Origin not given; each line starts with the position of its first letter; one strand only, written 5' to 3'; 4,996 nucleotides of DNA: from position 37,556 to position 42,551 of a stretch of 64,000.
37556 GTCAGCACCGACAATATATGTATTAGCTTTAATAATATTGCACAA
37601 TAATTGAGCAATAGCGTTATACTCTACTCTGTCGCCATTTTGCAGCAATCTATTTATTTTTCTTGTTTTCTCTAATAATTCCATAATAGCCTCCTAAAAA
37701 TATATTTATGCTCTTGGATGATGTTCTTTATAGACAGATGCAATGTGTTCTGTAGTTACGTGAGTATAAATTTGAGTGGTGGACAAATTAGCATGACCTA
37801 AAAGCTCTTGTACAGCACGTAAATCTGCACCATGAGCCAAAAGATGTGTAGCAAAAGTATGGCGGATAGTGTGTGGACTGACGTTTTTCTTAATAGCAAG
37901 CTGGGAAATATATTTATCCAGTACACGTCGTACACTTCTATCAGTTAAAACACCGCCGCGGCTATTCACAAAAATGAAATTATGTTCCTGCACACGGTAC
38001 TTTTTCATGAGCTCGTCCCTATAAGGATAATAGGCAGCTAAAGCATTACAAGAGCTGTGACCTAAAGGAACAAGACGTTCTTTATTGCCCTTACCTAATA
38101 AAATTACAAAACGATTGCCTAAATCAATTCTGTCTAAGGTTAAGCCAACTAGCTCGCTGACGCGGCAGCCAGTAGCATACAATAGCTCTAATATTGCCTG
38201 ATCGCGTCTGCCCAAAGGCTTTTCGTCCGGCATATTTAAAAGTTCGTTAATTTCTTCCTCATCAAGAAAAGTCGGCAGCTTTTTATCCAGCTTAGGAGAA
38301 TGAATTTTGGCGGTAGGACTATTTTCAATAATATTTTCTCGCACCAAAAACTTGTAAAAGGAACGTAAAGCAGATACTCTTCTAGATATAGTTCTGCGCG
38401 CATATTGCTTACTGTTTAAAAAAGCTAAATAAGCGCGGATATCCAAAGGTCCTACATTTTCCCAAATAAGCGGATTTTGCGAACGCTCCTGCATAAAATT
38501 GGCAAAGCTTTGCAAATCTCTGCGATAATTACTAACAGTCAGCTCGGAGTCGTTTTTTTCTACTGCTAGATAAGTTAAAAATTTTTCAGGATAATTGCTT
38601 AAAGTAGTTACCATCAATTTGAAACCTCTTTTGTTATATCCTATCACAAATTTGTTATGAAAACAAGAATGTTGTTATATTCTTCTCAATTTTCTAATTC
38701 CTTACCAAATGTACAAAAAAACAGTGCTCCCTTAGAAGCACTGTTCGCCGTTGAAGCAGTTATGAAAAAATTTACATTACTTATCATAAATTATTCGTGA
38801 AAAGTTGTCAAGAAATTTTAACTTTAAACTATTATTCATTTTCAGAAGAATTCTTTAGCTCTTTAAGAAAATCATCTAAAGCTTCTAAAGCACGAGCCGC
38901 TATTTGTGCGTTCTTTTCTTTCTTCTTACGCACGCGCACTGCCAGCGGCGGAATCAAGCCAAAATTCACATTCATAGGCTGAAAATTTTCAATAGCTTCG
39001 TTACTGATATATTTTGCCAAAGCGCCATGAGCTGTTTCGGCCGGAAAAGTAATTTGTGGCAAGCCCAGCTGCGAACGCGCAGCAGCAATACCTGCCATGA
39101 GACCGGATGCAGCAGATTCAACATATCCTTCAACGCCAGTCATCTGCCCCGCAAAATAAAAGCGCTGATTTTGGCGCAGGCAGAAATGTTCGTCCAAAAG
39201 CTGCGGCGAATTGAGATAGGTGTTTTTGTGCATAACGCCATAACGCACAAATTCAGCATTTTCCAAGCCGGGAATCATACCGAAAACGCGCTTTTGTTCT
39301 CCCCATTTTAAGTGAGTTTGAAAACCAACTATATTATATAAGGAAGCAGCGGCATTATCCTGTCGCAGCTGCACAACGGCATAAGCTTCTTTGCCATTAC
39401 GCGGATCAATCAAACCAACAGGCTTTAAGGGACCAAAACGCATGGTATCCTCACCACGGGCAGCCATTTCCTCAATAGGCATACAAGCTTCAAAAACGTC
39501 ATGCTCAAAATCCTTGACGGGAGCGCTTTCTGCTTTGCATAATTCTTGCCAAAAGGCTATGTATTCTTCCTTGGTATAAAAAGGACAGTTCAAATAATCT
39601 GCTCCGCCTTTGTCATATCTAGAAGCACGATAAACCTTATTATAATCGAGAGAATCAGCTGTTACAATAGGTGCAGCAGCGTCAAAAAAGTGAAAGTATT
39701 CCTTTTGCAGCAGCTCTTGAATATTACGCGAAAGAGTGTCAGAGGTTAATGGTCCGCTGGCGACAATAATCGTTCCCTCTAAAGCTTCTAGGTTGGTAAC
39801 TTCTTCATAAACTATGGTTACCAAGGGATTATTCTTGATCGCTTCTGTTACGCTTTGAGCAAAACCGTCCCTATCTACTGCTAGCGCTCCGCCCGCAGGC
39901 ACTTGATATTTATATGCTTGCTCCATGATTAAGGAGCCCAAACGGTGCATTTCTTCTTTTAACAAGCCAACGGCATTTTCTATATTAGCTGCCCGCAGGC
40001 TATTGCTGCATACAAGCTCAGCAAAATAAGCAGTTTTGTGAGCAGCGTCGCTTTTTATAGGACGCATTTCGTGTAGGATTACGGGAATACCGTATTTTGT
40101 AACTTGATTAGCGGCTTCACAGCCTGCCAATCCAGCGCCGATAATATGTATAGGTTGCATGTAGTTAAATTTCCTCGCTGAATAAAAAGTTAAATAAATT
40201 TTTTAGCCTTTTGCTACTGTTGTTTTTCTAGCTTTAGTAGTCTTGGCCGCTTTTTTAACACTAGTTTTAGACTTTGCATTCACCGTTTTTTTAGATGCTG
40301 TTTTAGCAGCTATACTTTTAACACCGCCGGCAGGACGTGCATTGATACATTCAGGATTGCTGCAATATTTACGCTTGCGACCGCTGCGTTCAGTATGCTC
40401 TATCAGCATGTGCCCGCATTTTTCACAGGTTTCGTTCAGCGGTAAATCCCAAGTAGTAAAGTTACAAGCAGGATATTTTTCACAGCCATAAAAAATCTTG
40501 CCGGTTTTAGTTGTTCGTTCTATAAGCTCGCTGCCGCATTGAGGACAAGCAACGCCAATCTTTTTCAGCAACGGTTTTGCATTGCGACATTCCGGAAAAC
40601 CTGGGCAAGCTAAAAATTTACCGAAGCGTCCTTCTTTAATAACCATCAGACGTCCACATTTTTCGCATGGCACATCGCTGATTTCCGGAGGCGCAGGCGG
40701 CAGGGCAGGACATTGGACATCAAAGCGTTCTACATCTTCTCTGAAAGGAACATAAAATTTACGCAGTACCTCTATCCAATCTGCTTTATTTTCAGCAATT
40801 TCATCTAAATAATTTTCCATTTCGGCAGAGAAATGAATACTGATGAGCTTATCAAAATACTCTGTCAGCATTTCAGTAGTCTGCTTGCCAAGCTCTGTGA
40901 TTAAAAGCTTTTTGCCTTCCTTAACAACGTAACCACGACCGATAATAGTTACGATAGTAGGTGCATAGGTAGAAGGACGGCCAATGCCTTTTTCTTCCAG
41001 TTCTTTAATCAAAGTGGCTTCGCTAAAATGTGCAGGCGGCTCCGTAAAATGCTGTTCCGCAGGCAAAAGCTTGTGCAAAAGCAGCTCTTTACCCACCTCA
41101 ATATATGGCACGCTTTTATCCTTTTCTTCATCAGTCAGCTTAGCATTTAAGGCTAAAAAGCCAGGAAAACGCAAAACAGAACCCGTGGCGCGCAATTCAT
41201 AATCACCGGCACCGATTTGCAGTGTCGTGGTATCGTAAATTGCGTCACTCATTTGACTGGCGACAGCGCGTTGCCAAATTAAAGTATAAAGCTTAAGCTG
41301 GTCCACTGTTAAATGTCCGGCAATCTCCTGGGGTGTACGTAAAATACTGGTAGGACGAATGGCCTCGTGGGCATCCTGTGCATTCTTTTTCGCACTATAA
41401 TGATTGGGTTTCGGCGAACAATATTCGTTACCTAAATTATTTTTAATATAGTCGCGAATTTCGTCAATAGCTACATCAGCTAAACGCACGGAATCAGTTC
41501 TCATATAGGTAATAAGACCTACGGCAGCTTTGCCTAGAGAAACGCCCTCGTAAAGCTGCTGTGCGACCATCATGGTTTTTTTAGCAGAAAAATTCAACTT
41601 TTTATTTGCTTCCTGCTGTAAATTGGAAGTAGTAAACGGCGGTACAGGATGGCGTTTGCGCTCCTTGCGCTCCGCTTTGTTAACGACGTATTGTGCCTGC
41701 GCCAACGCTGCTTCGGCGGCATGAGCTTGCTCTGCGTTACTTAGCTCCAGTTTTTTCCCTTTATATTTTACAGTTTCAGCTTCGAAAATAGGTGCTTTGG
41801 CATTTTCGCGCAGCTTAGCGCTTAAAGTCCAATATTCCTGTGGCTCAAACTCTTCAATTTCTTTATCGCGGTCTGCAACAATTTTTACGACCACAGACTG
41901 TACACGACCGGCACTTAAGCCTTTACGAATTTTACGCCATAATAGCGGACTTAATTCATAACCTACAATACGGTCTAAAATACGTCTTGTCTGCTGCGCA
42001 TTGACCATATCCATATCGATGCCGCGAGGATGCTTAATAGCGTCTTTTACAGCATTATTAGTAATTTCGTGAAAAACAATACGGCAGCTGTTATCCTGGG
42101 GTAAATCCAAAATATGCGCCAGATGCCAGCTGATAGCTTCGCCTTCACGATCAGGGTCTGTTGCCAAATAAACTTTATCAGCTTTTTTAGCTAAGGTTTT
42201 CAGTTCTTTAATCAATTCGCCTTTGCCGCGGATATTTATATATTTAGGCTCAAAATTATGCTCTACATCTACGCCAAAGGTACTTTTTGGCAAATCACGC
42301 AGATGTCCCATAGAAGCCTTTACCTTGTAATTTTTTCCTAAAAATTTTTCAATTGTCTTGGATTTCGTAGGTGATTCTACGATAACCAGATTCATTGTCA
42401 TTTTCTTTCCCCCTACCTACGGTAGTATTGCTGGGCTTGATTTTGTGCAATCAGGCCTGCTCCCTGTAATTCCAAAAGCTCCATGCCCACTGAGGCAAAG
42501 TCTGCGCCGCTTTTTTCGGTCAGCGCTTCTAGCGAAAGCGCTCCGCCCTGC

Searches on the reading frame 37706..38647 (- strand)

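Call 38: search_protein_families(library=pfam, proteins=[window:37706-38647:-], max_evalue=0.00001)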
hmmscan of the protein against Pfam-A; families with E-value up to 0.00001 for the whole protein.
window:37706-38647:- (313 aa): 4 families
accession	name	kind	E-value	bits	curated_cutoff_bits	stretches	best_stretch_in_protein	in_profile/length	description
PF00589.27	Phage_integrase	-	3.1e-48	164.2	27.1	1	127-300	2-171/172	Phage integrase family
PF02899.23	Phage_int_SAM_1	-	1.1e-26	93.4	22.3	1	21-105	2-83/83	Phage integrase, N-terminal SAM-like domain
PF13495.12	Phage_int_SAM_4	-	2.4e-10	41.1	27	1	22-106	4-83/85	Phage integrase, N-terminal SAM-like domain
PF13102.12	Phage_int_SAM_5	-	2.3e-06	28.3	22.3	1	30-114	14-97/98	Phage integrase SAM-like domain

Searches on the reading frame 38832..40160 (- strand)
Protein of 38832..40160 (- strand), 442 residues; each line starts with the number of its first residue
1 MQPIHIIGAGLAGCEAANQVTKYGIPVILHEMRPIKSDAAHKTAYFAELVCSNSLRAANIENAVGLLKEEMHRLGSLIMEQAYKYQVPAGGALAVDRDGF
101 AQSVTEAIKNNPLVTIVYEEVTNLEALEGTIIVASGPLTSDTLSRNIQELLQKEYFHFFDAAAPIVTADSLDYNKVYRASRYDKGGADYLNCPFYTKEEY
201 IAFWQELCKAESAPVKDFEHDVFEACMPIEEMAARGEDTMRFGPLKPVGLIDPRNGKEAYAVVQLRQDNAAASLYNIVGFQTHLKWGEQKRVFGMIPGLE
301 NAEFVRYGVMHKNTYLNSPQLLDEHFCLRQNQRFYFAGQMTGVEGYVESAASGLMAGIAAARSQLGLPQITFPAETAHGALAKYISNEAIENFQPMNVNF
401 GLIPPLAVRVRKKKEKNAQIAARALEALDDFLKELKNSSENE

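Call 38: search_protein_families(library=pfam, proteins=[window:38832-40160:-], max_evalue=0.00001)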
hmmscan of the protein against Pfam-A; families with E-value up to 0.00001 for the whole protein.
window:38832-40160:- (442 aa): 1 family
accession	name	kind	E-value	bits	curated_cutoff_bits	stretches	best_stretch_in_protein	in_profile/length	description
PF01134.28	GIDA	-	2.5e-98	330.2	22.1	1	4-366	2-389/391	Glucose inhibited division protein A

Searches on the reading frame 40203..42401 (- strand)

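Call 72: search_protein_families(library=pfam, proteins=[window:40203-42401:-], max_evalue=0.00001)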
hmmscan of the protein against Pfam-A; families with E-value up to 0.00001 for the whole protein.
window:40203-42401:- (732 aa): 3 families
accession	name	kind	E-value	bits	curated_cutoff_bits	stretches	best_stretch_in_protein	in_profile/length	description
PF01131.25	Topoisom_bac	-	1.3e-120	403.6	35.1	1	128-546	2-410/411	DNA topoisomerase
PF01396.24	Zn_ribbon_Top1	-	4.9e-29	100.3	32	2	617-652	2-36/39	Topoisomerase DNA binding C4 zinc finger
PF01751.28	Toprim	-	4.8e-25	88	23.1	1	5-113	2-96/96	Toprim domain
